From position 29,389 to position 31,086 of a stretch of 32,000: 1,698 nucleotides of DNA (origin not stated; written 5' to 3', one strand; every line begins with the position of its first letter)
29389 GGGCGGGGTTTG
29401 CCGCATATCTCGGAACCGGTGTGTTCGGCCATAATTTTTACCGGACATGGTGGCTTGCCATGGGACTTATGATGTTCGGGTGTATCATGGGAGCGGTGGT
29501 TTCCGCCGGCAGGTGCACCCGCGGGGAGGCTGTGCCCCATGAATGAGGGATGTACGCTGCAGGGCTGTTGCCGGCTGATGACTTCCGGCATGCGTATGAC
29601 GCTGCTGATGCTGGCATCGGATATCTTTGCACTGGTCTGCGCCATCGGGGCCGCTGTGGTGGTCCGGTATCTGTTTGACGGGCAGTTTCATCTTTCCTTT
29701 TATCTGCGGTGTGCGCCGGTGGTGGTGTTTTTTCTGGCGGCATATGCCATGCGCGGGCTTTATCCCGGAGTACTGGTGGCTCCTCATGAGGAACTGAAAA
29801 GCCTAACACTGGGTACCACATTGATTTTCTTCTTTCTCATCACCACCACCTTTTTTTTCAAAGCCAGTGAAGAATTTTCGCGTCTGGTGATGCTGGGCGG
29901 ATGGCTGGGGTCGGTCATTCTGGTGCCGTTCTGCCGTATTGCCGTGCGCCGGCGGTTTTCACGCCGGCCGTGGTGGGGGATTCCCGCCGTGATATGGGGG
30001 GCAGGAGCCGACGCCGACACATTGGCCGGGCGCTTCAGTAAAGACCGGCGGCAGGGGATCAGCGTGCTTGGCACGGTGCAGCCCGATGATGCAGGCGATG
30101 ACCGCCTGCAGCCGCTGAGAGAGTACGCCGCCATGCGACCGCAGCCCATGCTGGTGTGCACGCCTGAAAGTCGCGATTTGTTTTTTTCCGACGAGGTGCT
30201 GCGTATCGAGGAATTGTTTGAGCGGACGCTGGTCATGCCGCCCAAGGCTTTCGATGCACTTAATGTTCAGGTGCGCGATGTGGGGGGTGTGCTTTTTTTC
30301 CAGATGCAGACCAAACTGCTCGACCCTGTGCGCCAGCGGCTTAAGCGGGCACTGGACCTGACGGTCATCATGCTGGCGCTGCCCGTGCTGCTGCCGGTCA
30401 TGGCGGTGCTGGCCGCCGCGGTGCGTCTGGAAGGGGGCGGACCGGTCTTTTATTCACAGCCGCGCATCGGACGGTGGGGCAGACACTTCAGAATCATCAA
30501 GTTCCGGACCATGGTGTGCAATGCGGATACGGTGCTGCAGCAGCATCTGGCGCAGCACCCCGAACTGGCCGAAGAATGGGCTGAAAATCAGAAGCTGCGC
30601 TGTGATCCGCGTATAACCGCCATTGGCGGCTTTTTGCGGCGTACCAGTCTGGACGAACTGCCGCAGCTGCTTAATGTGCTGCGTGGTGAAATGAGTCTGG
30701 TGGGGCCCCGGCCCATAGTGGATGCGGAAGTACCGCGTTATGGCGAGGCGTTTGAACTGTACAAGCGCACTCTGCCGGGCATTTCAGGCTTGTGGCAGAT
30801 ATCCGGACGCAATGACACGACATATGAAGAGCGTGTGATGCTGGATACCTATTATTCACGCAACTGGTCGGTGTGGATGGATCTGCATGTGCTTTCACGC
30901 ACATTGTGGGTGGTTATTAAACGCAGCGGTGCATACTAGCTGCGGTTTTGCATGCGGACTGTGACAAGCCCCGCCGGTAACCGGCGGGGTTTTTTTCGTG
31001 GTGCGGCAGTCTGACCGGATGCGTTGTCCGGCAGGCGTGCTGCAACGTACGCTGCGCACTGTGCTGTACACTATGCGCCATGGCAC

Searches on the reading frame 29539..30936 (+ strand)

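Call 16: search_protein_families(library=pfam, proteins=[window:29539-30936:+], max_evalue=0.00001)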
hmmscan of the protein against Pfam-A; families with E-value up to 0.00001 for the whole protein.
window:29539-30936:+ (466 aa): 1 family
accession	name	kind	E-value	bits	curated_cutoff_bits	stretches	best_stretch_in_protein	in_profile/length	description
PF02397.22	Bac_transf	-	1.6e-61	207.4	27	1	269-461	1-179/179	Bacterial sugar transferase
